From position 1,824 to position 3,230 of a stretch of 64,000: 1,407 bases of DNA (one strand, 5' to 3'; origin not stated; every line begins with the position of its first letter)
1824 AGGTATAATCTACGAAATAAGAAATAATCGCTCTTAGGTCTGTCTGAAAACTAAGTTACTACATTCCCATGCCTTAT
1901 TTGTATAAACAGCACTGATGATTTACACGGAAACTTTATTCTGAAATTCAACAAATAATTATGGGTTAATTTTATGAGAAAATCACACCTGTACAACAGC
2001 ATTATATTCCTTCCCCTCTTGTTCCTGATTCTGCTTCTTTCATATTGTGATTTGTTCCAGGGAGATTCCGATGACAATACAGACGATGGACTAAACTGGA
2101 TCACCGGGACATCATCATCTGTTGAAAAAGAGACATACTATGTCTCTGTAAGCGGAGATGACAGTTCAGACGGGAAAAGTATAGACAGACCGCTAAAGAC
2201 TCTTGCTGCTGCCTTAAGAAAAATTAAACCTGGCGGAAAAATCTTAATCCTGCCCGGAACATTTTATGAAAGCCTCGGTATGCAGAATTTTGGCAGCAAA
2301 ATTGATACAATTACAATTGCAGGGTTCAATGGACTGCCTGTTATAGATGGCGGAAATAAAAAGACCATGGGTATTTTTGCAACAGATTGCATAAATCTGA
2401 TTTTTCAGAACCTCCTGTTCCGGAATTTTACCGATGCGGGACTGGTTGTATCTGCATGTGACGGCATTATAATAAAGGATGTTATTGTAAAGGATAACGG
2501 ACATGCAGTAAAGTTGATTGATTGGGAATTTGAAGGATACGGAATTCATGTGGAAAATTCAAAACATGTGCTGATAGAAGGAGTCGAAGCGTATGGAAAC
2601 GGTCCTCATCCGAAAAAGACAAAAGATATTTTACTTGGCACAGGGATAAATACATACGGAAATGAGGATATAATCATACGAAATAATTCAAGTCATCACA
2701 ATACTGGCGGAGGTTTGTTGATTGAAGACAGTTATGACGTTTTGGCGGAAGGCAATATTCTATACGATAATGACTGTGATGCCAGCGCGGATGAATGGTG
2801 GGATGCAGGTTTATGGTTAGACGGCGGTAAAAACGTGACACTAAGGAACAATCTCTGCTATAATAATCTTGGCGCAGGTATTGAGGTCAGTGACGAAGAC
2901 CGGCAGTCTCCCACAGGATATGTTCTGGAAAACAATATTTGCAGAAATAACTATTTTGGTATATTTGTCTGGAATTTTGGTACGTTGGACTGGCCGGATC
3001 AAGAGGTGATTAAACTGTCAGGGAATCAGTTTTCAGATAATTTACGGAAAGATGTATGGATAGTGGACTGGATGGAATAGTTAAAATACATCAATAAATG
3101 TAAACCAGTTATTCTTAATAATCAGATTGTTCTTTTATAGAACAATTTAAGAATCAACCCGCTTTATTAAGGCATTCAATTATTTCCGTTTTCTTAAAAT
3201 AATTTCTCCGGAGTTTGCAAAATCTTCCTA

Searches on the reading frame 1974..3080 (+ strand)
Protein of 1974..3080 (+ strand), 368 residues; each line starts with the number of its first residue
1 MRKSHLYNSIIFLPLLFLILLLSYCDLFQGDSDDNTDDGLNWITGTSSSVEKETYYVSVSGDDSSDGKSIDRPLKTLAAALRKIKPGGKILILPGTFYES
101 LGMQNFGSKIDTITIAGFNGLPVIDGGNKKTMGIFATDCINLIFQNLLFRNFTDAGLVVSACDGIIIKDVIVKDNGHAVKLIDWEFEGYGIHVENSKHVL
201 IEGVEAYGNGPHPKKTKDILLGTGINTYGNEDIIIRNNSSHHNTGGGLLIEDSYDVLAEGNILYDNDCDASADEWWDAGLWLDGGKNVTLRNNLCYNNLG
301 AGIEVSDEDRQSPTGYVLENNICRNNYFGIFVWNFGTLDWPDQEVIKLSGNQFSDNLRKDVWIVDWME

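Call 45: search_protein_families(library=ncbifam, proteins=[window:1974-3080:+], max_evalue=0.01)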
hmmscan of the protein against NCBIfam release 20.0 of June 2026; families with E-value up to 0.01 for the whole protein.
window:1974-3080:+ (368 aa): 5 families
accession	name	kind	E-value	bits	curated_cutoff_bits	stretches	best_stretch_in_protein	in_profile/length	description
TIGR03805.1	beta_helix_1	subfamily_domain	3.3e-16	59.2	141.5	2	78-266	2-173/314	parallel beta-helix domain-containing protein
TIGR03804.1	para_beta_helix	repeat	7.4e-09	35.2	19.45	1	279-307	1-28/44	parallel beta-helix repeat protein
NF047854.1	LIC10774_subfam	equivalog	1.2e-08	34.3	380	1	50-102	56-108/358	LIC10774/LIC10365 family surface protein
TIGR04247.1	NosD_copper_fam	subfamily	4.5e-08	32.1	300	1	77-263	1-167/377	nitrous oxide reductase family maturation protein NosD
NF041899.1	pec_ly_PelN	equivalog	2.4e-05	23.3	740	1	43-116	16-88/437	pectate lyase PelN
